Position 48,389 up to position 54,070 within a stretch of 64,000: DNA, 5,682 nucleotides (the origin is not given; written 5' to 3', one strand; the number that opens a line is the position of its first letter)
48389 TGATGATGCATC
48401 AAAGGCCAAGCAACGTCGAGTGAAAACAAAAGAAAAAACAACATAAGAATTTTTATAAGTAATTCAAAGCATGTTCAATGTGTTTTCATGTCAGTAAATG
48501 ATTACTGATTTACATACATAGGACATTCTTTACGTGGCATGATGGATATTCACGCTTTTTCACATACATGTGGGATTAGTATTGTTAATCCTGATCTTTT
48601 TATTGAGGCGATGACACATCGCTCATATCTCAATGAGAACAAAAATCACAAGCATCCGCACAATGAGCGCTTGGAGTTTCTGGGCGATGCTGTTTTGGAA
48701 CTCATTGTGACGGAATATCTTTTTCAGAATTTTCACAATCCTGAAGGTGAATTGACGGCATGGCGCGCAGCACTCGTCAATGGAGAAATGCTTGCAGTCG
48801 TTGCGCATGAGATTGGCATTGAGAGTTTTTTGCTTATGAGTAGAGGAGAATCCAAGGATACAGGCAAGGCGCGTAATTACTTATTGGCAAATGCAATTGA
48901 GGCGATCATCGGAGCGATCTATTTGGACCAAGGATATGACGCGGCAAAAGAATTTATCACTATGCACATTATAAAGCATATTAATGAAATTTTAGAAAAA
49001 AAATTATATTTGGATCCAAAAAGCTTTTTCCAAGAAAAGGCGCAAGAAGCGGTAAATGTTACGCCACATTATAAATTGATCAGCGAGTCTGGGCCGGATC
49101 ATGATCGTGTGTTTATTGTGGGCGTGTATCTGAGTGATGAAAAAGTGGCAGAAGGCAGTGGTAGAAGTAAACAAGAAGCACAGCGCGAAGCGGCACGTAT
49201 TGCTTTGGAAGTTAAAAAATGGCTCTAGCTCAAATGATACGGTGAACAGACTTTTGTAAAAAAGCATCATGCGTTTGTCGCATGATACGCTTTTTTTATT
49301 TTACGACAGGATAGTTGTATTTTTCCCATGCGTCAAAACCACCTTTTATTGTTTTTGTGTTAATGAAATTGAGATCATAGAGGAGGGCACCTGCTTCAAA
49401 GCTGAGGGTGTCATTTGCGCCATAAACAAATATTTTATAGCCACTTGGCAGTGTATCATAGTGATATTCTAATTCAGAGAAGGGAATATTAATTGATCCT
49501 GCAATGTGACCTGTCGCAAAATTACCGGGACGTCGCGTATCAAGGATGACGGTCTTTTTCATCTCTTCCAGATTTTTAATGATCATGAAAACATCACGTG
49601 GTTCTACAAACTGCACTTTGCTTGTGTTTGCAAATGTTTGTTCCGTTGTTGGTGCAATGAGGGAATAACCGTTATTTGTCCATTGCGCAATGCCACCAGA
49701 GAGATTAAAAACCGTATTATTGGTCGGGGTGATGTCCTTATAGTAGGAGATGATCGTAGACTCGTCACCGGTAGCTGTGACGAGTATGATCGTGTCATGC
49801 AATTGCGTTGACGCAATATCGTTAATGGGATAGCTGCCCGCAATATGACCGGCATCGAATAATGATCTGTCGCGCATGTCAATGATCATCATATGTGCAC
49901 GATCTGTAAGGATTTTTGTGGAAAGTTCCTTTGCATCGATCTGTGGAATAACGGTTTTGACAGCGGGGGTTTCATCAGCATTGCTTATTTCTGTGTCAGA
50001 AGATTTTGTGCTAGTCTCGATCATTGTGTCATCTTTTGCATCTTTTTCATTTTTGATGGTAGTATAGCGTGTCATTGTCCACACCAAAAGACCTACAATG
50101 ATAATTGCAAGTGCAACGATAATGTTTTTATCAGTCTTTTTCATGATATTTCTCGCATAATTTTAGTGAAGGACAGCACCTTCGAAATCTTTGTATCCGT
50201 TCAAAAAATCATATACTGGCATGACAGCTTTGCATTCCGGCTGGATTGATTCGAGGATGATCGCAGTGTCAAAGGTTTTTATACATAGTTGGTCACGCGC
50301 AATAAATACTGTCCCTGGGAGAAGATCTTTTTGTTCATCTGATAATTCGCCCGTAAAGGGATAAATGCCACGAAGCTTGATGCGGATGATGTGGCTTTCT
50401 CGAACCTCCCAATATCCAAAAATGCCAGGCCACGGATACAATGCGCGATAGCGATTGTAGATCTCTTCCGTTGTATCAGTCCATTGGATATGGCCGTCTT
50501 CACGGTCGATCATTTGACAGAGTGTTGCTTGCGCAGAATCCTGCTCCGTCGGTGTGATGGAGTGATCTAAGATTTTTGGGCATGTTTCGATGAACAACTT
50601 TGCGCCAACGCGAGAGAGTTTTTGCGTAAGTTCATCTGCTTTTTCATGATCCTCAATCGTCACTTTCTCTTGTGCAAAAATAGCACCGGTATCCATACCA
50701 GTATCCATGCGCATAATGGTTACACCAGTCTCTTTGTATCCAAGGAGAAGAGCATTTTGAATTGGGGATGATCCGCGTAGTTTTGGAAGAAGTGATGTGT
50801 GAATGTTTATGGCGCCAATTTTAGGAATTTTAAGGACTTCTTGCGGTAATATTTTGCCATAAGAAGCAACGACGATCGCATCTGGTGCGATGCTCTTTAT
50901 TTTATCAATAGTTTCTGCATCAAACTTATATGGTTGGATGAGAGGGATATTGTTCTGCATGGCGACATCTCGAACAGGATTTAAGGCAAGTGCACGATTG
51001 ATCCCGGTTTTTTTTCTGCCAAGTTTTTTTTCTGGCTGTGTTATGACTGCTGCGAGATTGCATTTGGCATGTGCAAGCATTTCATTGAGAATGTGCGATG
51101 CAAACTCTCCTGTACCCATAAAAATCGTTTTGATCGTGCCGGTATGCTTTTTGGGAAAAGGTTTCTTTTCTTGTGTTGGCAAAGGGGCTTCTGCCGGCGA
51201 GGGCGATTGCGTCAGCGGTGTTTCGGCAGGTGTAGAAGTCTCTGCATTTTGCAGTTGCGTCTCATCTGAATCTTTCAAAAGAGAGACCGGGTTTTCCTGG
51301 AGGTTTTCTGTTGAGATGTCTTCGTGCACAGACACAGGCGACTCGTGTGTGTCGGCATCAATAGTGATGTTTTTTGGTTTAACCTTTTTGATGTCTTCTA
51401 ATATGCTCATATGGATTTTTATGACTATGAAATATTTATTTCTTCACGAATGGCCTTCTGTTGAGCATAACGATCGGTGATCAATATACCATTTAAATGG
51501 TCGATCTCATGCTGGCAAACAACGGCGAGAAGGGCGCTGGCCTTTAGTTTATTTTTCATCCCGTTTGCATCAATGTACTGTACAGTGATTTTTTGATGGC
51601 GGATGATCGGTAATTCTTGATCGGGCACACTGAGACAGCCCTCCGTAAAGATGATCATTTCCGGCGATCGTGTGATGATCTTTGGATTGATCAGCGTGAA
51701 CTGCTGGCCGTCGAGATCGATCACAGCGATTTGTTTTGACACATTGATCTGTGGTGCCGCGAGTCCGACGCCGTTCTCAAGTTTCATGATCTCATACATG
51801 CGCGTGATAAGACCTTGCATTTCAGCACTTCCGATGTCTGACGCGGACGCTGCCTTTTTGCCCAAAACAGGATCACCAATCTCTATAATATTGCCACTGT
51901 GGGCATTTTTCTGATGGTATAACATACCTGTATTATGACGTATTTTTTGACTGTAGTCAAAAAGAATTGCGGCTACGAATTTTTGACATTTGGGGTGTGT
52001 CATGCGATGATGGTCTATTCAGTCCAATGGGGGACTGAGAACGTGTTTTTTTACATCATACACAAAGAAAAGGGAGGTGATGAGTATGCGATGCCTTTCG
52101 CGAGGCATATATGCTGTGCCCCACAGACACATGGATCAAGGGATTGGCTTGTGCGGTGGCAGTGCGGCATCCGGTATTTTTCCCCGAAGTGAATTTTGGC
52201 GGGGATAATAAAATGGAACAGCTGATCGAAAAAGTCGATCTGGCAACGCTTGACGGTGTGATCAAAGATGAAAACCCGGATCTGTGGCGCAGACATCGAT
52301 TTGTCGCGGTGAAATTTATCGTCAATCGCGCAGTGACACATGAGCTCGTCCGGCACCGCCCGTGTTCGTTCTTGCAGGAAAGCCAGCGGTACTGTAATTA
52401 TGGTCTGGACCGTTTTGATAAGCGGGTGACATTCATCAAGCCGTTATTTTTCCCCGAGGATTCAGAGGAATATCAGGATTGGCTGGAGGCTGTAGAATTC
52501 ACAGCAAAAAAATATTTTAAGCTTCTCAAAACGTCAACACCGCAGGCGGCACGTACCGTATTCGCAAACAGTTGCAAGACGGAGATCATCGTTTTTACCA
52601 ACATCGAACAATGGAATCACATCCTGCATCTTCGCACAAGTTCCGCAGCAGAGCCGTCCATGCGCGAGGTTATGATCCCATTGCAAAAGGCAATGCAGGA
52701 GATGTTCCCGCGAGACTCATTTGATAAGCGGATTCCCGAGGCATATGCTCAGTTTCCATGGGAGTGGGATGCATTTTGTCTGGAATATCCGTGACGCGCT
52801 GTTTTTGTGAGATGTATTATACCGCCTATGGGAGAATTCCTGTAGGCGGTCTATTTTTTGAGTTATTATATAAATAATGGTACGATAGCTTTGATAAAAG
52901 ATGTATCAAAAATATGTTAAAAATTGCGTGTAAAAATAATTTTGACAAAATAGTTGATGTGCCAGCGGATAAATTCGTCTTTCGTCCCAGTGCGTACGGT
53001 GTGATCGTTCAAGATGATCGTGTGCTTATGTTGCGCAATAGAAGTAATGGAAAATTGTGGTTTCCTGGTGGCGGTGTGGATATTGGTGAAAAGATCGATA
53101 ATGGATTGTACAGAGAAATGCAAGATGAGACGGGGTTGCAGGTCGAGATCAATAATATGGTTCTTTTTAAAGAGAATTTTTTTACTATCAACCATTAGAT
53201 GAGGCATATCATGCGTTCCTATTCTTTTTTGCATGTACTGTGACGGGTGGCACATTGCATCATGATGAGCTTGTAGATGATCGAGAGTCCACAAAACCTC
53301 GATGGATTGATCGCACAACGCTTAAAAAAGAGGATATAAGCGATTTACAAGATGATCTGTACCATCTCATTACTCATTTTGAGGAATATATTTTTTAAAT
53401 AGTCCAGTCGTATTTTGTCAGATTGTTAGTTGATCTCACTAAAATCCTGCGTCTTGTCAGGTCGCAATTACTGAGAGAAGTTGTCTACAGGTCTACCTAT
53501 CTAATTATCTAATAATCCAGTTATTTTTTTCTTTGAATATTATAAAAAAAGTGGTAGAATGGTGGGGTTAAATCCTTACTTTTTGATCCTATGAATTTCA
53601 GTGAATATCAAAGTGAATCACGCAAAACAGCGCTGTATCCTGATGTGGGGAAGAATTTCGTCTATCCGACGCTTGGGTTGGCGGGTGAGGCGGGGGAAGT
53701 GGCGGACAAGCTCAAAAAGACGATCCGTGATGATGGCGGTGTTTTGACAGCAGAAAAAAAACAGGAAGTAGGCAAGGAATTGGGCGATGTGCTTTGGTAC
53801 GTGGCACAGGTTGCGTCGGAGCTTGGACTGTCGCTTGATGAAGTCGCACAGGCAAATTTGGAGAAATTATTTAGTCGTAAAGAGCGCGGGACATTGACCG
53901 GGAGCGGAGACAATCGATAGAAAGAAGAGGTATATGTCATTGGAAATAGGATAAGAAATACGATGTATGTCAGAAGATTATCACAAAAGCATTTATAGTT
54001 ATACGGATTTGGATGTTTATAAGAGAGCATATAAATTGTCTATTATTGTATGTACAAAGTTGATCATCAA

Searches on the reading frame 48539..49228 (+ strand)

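Call 63: search_protein_families(library=pfam, proteins=[window:48539-49228:+])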
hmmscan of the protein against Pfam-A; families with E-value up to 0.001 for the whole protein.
window:48539-49228:+ (229 aa): 4 families
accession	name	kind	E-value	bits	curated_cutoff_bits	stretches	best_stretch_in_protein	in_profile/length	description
PF14622.11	Ribonucleas_3_3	-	4.8e-41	140.4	35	1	17-147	1-127/128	Ribonuclease-III-like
PF00636.31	Ribonuclease_3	-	1.9e-25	90.1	27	1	43-132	1-102/102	Ribonuclease III domain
PF00035.32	dsrm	-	5.3e-15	56.2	23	1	160-224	1-64/66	Double-stranded RNA binding motif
PF22935.1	RM44_endonuclase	-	3.7e-10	40.5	27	1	4-127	6-139/139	Large ribosomal subunit protein mL44, endonuclease domain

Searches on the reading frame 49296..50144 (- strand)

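Call 63: search_protein_families(library=pfam, proteins=[window:49296-50144:-])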
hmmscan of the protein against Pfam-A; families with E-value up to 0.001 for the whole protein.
window:49296-50144:- (282 aa): 1 family
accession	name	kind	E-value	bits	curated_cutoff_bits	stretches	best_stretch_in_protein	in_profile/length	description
PF00581.25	Rhodanese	-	4.4e-21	75.7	22.2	2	192-275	8-101/102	Rhodanese-like domain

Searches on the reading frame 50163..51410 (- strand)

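Call 63: search_protein_families(library=pfam, proteins=[window:50163-51410:-])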
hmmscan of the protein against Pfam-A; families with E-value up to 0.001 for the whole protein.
window:50163-51410:- (415 aa): 2 families
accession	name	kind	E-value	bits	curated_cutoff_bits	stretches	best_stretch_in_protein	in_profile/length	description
PF00551.24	Formyl_trans_N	-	1.7e-40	139.1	26.1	1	96-276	4-180/181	Formyl transferase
PF02911.23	Formyl_trans_C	-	4.8e-19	68.8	21.1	1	301-406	2-99/100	Formyl transferase, C-terminal domain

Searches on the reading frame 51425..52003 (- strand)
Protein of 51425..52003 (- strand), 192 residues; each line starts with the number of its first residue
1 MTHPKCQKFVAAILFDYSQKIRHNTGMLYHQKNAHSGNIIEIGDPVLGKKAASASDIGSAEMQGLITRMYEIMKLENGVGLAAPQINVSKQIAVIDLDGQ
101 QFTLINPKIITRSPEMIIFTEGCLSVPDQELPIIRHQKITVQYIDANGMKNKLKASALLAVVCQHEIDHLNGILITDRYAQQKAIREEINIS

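Call 63: search_protein_families(library=pfam, proteins=[window:51425-52003:-])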
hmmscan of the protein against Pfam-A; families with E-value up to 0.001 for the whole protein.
window:51425-52003:- (192 aa): 1 family
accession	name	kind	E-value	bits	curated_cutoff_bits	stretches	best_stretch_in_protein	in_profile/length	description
PF01327.26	Pep_deformylase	-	1.2e-45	155.4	22.8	1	38-183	3-154/156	Polypeptide deformylase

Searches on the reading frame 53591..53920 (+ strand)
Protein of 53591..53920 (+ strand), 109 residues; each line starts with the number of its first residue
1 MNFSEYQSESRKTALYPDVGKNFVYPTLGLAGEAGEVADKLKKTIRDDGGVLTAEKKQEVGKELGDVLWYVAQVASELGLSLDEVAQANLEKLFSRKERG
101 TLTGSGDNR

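Call 64: search_protein_families(library=pfam, proteins=[window:53591-53920:+])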
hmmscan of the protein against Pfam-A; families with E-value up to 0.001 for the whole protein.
window:53591-53920:+ (109 aa): 1 family
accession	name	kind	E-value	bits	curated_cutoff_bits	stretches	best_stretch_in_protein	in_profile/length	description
PF03819.22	MazG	-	1.9e-12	47.7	22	1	29-98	9-71/74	MazG nucleotide pyrophosphohydrolase domain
